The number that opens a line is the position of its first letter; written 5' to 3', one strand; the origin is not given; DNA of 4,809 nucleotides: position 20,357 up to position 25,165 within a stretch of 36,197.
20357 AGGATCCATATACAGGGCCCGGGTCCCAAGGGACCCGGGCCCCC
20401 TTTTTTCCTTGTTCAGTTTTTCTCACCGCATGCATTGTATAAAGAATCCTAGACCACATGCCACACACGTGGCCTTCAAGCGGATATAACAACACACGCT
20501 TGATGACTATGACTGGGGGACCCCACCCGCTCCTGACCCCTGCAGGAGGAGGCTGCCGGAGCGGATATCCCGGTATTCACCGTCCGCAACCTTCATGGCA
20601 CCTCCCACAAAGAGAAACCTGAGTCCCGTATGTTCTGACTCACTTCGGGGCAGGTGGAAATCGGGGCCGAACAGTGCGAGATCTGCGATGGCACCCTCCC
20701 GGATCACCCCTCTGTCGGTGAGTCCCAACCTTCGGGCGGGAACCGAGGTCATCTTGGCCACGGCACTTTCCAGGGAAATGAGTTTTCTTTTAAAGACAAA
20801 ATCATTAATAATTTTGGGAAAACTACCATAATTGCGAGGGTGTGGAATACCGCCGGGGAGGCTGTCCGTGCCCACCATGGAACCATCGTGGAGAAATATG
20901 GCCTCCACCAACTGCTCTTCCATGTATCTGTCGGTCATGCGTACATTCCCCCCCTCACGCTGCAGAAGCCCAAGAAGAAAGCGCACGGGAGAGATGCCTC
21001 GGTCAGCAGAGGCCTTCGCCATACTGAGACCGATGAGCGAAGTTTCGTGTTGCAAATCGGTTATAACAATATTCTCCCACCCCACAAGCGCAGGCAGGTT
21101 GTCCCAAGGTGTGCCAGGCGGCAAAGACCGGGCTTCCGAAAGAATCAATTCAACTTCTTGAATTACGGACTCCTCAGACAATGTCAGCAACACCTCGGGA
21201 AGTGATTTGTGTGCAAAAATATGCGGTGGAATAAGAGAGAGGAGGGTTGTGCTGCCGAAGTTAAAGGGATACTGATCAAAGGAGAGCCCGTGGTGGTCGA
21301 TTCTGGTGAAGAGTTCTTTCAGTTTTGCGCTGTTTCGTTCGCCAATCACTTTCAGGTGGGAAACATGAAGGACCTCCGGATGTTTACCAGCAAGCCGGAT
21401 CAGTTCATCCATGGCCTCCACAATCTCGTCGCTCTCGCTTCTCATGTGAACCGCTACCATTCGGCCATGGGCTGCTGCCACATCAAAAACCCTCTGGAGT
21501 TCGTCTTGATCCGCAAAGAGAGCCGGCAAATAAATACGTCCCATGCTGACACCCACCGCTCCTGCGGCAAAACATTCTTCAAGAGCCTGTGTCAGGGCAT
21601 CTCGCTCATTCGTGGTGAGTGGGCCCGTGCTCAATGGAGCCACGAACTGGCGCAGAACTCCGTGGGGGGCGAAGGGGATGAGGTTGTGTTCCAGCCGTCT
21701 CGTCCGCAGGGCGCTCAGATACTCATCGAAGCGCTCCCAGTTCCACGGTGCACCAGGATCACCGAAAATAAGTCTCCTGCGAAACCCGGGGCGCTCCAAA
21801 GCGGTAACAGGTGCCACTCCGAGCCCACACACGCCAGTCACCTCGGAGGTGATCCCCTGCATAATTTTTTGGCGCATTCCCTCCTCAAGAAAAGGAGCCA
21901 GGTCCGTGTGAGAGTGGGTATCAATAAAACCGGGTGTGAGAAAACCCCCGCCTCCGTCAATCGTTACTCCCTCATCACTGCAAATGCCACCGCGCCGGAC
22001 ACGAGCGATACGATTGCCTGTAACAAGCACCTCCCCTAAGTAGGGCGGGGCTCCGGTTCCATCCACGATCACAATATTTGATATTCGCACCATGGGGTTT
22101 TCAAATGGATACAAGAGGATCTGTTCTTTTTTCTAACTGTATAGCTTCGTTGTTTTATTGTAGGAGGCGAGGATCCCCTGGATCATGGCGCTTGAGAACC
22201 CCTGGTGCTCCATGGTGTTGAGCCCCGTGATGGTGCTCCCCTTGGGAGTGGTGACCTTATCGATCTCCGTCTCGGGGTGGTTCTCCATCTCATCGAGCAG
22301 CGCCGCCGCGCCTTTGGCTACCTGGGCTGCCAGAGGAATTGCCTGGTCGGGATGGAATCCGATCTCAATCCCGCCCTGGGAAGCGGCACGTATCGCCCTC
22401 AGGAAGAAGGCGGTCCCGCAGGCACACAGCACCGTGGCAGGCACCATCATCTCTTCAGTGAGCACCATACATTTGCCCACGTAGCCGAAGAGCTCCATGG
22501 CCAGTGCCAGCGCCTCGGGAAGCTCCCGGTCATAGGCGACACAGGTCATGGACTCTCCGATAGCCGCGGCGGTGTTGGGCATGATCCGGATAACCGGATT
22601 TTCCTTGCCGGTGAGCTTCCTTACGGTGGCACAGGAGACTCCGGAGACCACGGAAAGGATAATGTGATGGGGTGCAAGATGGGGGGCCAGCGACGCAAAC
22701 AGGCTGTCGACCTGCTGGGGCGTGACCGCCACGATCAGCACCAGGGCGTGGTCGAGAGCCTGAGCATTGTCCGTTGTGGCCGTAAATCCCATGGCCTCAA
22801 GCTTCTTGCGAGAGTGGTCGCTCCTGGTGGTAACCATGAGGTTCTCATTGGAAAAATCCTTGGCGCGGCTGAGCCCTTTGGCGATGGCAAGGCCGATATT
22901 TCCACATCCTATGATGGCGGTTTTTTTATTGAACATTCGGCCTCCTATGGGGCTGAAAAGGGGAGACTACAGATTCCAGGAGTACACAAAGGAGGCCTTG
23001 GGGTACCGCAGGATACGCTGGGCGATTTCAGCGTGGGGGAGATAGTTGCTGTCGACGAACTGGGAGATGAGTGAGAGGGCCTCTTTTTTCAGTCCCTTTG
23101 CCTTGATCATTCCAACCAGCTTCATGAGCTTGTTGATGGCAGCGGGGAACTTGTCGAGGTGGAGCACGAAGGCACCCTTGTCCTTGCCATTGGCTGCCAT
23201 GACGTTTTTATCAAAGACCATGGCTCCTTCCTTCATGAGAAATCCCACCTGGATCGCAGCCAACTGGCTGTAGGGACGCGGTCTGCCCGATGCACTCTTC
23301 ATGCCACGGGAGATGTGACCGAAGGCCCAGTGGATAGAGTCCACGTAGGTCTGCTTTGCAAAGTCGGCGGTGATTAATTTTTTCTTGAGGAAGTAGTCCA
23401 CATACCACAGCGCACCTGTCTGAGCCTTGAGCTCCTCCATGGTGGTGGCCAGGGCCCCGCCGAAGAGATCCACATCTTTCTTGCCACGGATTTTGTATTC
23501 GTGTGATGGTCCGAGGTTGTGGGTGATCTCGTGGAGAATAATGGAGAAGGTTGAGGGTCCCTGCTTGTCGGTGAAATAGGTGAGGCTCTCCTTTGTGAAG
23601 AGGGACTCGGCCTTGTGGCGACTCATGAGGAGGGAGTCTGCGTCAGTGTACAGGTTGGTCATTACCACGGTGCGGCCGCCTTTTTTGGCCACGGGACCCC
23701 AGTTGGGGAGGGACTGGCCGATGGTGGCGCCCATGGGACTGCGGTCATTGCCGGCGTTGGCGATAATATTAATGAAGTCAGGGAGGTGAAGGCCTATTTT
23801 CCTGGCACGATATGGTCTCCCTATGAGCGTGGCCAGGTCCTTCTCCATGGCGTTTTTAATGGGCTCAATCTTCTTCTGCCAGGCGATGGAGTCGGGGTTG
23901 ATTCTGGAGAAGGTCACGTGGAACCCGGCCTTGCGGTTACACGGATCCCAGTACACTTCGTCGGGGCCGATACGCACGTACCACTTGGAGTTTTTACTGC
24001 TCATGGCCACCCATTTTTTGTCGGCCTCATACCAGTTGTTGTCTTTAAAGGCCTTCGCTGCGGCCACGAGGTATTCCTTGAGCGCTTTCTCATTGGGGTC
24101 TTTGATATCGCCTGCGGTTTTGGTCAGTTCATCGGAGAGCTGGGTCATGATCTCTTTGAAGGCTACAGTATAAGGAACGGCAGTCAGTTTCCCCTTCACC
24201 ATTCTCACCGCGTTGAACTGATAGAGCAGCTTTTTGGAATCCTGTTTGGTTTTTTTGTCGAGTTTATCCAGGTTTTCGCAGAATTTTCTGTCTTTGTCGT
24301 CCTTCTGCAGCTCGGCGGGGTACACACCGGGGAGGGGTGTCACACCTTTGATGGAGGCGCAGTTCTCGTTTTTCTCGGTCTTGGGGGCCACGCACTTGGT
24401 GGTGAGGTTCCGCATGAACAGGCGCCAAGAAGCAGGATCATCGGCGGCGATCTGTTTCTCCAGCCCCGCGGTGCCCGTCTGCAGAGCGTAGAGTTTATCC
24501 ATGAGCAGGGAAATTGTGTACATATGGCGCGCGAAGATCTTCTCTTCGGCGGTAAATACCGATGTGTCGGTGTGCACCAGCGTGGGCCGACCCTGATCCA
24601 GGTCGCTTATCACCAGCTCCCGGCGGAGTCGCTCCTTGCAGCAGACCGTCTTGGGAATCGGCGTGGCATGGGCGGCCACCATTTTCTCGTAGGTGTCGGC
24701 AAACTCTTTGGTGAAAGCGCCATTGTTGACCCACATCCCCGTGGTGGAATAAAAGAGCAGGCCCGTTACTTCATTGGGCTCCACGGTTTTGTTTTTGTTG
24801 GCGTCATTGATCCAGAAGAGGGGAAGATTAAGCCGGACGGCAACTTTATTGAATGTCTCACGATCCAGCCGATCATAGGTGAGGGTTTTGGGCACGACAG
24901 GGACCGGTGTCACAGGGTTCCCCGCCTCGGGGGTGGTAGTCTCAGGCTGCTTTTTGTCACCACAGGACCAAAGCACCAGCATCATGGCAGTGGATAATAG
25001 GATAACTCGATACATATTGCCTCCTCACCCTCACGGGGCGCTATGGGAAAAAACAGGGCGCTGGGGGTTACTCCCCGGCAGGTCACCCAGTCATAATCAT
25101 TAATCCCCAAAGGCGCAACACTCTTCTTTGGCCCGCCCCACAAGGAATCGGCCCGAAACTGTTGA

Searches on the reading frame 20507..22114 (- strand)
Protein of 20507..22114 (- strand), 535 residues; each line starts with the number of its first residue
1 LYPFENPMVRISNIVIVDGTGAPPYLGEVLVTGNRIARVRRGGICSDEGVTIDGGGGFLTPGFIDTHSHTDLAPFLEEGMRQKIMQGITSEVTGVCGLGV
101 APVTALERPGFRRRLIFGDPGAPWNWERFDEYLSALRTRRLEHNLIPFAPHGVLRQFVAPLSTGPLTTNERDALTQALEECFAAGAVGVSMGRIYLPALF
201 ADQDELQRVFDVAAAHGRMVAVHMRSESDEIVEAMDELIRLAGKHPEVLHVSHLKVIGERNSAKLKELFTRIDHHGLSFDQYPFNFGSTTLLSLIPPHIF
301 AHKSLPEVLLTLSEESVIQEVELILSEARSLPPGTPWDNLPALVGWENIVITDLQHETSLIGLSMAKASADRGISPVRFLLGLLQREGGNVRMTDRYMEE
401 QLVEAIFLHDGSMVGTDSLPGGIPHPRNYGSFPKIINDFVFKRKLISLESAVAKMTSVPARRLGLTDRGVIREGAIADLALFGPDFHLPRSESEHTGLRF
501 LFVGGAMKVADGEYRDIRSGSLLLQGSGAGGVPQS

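Call 8: search_protein_families(library=pfam, proteins=[window:20507-22114:-], max_evalue=0.001)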
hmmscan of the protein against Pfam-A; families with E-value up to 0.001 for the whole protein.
window:20507-22114:- (535 aa): 2 families
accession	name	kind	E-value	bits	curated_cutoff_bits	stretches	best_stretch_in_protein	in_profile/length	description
PF07969.17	Amidohydro_3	-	9.4e-22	78.5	29.7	2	51-263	2-246/472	Amidohydrolase family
PF01979.26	Amidohydro_1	-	3.3e-16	59.9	25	2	58-273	1-210/345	Amidohydrolase family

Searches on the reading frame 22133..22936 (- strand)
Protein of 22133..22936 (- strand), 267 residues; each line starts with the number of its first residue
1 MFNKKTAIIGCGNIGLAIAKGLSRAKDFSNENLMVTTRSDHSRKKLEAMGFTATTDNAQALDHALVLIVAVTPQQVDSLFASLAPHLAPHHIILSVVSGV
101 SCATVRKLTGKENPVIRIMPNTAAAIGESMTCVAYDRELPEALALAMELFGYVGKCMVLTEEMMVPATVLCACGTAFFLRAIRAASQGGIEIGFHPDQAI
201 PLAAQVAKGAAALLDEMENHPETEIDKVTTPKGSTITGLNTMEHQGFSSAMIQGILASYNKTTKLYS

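Call 8: search_protein_families(library=pfam, proteins=[window:22133-22936:-], max_evalue=0.001)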
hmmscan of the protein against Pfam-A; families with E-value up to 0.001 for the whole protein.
window:22133-22936:- (267 aa): 7 families
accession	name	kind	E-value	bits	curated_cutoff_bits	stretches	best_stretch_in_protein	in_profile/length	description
PF14748.11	P5CR_dimer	-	9.4e-28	97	25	1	161-264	1-104/105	Pyrroline-5-carboxylate reductase dimerisation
PF03807.23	F420_oxidored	-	3.8e-15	56.7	21.6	1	6-98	2-93/94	NADP oxidoreductase coenzyme F420-dependent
PF01210.29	NAD_Gly3P_dh_N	-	2.4e-06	28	23.1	1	6-108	2-114/158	NAD-dependent glycerol-3-phosphate dehydrogenase N-terminus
PF02558.23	ApbA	-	9.1e-05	22.6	22.2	1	7-104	2-107/150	Ketopantoate reductase PanE/ApbA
PF03435.24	Sacchrp_dh_NADP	-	0.0001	23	25.1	1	8-104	3-83/129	Saccharopine dehydrogenase NADP binding domain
PF03446.21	NAD_binding_2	-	0.00027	21.4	21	1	6-96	2-92/161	NAD binding domain of 6-phosphogluconate dehydrogenase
PF07991.19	KARI_N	-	0.00092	19.3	20.6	0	3-91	4-89/165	Acetohydroxy acid isomeroreductase, NADPH-binding domain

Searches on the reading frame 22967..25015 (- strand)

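Call 8: search_protein_families(library=pfam, proteins=[window:22967-25015:-], max_evalue=0.001)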
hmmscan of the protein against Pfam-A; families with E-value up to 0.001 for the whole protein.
window:22967-25015:- (682 aa): 1 family
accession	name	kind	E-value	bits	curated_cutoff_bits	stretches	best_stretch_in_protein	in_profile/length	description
PF25448.1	DUF7897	-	0.00017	20.6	27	0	236-339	148-260/595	Domain of unknown function (DUF7897)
